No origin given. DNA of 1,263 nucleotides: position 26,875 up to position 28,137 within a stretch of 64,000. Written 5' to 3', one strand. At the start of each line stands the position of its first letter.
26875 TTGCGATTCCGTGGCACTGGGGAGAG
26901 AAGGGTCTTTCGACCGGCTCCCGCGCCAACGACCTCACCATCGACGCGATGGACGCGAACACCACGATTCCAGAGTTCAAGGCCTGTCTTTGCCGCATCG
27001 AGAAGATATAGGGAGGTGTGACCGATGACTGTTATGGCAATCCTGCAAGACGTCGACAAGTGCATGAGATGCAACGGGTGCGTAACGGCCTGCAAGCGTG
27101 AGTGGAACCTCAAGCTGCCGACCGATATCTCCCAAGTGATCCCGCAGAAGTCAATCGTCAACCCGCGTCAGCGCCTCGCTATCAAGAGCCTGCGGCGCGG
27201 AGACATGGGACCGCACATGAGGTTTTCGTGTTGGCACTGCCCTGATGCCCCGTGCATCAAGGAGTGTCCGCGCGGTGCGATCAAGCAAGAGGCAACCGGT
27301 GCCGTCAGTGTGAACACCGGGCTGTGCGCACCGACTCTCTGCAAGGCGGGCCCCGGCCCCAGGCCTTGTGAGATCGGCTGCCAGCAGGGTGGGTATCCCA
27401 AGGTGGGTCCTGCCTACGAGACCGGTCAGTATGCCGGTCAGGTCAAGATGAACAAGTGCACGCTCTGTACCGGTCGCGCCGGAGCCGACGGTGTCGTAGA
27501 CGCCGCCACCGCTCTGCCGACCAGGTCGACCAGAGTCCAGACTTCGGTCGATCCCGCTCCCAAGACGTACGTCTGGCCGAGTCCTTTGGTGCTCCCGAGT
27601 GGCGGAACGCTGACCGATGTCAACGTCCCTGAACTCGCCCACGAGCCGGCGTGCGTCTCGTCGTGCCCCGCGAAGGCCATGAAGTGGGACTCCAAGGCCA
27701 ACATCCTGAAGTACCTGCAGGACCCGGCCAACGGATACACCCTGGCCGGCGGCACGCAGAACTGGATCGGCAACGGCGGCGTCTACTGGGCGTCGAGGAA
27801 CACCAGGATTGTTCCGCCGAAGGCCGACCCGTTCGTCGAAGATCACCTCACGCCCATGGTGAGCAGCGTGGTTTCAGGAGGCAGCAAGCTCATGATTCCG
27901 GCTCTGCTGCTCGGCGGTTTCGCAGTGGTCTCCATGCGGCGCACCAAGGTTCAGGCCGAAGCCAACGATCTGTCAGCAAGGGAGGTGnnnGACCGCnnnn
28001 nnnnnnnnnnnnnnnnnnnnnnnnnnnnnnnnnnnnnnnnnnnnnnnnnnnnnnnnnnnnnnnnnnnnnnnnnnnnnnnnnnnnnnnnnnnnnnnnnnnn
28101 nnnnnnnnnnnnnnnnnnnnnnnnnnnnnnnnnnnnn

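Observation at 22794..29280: FDH-N-like Sec/Mo enzyme wired to a hexahaem cytochrome c instead of a cytochrome b, in a Gram-positive-type genome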

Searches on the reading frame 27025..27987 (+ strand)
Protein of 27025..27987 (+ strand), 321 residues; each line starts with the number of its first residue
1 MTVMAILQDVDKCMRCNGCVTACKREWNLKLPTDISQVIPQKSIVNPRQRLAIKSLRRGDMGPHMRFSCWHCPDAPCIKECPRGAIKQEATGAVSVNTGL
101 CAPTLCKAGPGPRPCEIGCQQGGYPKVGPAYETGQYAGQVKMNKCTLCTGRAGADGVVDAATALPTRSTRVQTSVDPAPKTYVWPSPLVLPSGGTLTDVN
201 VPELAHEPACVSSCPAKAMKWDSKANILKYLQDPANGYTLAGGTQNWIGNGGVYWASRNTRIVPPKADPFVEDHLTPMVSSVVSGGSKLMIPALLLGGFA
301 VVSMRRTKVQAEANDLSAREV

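Call 6: search_protein_families(library=pfam, max_evalue=0.01, proteins=[window:27025-27987:+])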
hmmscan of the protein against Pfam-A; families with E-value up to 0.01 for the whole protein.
window:27025-27987:+ (321 aa): 5 families
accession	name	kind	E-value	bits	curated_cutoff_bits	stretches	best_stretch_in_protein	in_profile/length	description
PF12838.12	Fer4_7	-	7.5e-07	30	27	1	12-85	1-52/52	4Fe-4S dicluster domain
PF13247.11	Fer4_11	-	1.1e-06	29.2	26.2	1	68-170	9-96/100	4Fe-4S dicluster domain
PF13187.11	Fer4_9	-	0.00025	21.4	27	1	12-86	1-52/52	4Fe-4S dicluster domain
PF00037.32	Fer4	-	0.00091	19.4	21.1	0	9-23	4-18/24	4Fe-4S binding domain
PF12797.12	Fer4_2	-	0.0071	16.7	24.5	1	6-24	3-21/22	4Fe-4S binding domain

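Call 7: search_protein_families(library=ncbifam, max_evalue=0.01, proteins=[window:27025-27987:+])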
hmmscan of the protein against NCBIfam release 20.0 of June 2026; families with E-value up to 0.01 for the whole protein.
window:27025-27987:+ (321 aa): 19 families
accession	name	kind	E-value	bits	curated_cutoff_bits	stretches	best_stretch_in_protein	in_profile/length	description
NF008134.0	PRK10882.1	equivalog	7.5e-15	54.8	263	1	4-151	39-181/329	hydrogenase 2 operon protein HybA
TIGR02951.1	DMSO_dmsB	equivalog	5.1e-12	46.1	214.1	1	8-152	6-131/161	DMSO/selenate family reductase complex B subunit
NF045715.1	sulf_resp_HmcB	equivalog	5.8e-11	42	420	1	4-158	37-182/307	sulfate respiration complex iron-sulfur protein HmcB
NF038355.1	FDH3_beta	equivalog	1.1e-10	41.8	240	1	4-152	3-125/180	formate dehydrogenase FDH3 subunit beta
TIGR03149.1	cyt_nit_nrfC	equivalog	1.5e-10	40.8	377.6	1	5-102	40-128/225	cytochrome c nitrite reductase Fe-S protein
NF009408.0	PRK12769.1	equivalog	5.3e-09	34.7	1003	1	6-161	5-137/659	formate-dependent uric acid utilization protein AegA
TIGR01582.1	FDH-beta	equivalog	2.4e-07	30.1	334.7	0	3-169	21-177/283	formate dehydrogenase subunit beta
NF041782.1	mnquin_red_QrcC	equivalog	5e-06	26.3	400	1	6-96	3-96/239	menaquinone reductase iron-sulfur cluster-binding subunit QrcC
NF041715.1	arsenate_red_ArrB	equivalog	3.3e-05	23.5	450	0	6-102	5-90/233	arsenate respiratory reductase iron-sulfur subunit ArrB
NF045766.1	PhenlGlyoxDHPadI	equivalog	7.2e-05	21.7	700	0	6-151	7-121/443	NADH-dependent phenylglyoxylate dehydrogenase subunit beta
NF007658.0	PRK10330.1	equivalog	7.3e-05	22.3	260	1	6-160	5-146/181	electron transport protein HydN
NF007012.0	PRK09476.1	equivalog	7.5e-05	22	269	1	67-100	97-130/254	ferredoxin-type protein NapG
NF045797.1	DsrO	equivalog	7.9e-05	22.2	200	1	5-102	45-136/235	sulfate reduction electron transfer complex DsrMKJOP subunit DsrO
NF042979.1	EthbenzDh_ebdB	equivalog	0.00011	21.2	740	0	5-31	22-48/354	ethylbenzene dehydrogenase subunit beta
TIGR03478.1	DMSO_red_II_bet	subfamily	0.00085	18.3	480.7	0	4-28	4-28/321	DMSO reductase family type II enzyme, iron-sulfur subunit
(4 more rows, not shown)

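Call 38: search_solved_structures(query=window:27025-27987:+, max_evalue=0.001, show_alignments=1)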
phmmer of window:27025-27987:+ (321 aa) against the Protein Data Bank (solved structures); distinct sequences matched with E-value up to 0.001: 6.
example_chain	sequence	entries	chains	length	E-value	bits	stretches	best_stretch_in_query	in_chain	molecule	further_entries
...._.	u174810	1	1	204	1.5e-07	33.8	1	1-151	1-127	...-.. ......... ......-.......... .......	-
7qv7_B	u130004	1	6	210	3.3e-06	29.4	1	9-143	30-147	Hydrogen dependent carbon dioxide reductase subunit HycB4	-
1kqf_B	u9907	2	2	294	1.2e-05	27.6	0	5-102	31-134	FORMATE DEHYDROGENASE, NITRATE-INDUCIBLE, IRON-SULFUR SUBUNIT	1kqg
6sdr_B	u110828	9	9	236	0.00046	22.4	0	8-96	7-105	Formate dehydrogenase, beta subunit, putative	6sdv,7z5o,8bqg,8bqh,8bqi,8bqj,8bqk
30gj_B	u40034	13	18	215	0.00047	22.4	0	8-96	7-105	Formate dehydrogenase, beta subunit, putative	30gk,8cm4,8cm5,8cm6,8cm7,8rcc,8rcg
8rc8_B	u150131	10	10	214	0.00048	22.3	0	8-96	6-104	Formate dehydrogenase, beta subunit, putative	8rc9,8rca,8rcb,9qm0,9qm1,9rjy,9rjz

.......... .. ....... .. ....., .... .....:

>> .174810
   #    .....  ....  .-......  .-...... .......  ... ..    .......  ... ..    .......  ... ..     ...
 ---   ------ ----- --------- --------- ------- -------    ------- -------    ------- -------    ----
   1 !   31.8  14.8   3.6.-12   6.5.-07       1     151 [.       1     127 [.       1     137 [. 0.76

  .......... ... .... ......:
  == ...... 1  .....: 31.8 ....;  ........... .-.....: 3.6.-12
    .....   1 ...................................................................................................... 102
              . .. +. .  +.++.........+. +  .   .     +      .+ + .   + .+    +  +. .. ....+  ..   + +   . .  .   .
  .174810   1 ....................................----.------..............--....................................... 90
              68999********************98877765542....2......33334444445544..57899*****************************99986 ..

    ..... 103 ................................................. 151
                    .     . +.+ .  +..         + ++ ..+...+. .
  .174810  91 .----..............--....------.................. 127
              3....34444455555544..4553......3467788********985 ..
